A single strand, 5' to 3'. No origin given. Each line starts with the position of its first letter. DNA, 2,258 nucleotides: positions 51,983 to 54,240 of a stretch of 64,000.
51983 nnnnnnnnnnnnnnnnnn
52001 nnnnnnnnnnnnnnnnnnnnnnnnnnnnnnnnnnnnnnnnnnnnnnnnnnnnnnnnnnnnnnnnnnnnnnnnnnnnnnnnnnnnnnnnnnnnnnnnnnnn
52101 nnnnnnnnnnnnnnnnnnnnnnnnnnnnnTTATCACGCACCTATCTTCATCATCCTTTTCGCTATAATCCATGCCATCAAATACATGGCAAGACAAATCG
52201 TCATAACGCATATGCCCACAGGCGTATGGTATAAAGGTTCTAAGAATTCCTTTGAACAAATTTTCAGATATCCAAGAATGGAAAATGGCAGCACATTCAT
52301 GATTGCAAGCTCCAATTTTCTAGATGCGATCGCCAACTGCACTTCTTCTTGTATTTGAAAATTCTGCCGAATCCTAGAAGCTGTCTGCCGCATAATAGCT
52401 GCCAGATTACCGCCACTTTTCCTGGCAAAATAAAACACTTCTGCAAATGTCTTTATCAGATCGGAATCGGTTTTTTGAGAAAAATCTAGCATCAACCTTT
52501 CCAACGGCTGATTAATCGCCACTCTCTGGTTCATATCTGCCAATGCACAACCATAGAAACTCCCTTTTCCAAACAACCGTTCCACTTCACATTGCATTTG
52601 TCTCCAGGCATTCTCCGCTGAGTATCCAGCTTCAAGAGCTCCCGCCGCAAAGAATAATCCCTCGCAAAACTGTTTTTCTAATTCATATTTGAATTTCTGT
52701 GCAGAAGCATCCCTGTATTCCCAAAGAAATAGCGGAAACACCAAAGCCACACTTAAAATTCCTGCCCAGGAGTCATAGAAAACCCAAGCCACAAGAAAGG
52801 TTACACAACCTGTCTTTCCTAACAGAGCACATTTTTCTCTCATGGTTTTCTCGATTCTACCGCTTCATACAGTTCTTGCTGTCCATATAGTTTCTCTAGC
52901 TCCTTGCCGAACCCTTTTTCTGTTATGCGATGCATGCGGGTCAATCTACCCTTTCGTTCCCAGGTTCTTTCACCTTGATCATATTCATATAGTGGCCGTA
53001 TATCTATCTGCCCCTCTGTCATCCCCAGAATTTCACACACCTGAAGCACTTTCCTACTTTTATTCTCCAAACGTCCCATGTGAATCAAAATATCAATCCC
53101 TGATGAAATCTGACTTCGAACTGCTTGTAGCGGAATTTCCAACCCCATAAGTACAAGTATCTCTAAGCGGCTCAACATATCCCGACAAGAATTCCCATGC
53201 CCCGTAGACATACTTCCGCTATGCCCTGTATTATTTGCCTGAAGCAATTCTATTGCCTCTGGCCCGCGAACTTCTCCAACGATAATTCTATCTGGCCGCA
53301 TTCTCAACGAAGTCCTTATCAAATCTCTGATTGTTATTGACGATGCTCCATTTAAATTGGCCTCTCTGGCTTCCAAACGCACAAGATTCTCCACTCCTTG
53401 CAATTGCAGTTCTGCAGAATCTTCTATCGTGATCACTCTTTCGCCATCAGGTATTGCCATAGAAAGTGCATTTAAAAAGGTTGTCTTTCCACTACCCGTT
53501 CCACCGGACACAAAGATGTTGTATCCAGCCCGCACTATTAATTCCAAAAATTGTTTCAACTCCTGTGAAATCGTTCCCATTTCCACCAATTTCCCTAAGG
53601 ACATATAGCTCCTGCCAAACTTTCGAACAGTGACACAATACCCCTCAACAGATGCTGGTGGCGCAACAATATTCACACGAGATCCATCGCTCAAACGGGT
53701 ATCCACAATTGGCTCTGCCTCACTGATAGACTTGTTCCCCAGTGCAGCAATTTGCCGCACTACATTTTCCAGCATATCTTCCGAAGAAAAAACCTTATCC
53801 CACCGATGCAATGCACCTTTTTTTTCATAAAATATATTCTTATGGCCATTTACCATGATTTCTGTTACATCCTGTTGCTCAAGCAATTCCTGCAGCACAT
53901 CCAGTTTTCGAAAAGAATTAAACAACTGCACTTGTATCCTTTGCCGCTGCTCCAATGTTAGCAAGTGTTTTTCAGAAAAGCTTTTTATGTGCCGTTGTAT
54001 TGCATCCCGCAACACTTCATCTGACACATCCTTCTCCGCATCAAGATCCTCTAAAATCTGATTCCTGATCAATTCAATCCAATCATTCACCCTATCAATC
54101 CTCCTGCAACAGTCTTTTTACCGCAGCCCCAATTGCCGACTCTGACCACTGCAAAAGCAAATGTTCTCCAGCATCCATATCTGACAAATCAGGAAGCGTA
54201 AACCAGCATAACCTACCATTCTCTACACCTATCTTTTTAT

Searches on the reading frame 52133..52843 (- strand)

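Call 8: search_protein_families(library=pfam, proteins=[window:52133-52843:-], max_evalue=0.01)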
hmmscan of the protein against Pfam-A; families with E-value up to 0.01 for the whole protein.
window:52133-52843:- (236 aa): 1 family
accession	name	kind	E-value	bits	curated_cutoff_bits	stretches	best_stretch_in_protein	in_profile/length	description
PF00482.28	T2SSF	-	1.9e-09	38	25.2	1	68-192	7-122/125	Type II secretion system (T2SS), protein F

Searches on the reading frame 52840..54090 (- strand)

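Call 8: search_protein_families(library=pfam, proteins=[window:52840-54090:-], max_evalue=0.01)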
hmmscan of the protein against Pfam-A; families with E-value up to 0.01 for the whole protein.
window:52840-54090:- (416 aa): 12 families
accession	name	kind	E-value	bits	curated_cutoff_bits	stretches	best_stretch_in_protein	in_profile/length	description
PF00437.27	T2SSE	-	3.9e-52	177.6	24.9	1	65-336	7-273/370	Type II/IV secretion system protein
PF13401.12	AAA_22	-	7.1e-05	23.6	27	0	190-233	6-50/130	AAA domain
PF13191.12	AAA_16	-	0.00039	21.4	32.6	0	177-228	8-62/167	AAA ATPase domain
PF00270.35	DEAD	-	0.0006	20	26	1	184-242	10-71/167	DEAD/DEAH box helicase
PF00005.33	ABC_tran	-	0.0014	19.7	25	1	183-223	5-45/137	ABC transporter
PF14532.12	Sigma54_activ_2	-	0.0027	18.4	25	1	172-212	4-44/138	Sigma-54 interaction domain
PF16796.11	Microtub_bd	-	0.0031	17.9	27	0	172-206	73-108/155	Microtubule binding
PF01580.24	FtsK_SpoIIIE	-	0.0031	17.4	24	1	190-211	40-61/221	FtsK/SpoIIIE family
PF13555.12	AAA_29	-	0.0037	17.4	27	1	187-211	21-44/61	P-loop containing region of AAA domain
PF25199.1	nSTAND_NTPase5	-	0.0045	17.3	34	0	189-239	41-93/145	Novel STAND NTPase 5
PF05049.19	IIGP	-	0.0069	15.9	24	0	174-210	20-56/375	Interferon-inducible GTPase (IIGP)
PF12775.13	AAA_7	-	0.0072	16.3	25.8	0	177-233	21-78/181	P-loop containing dynein motor region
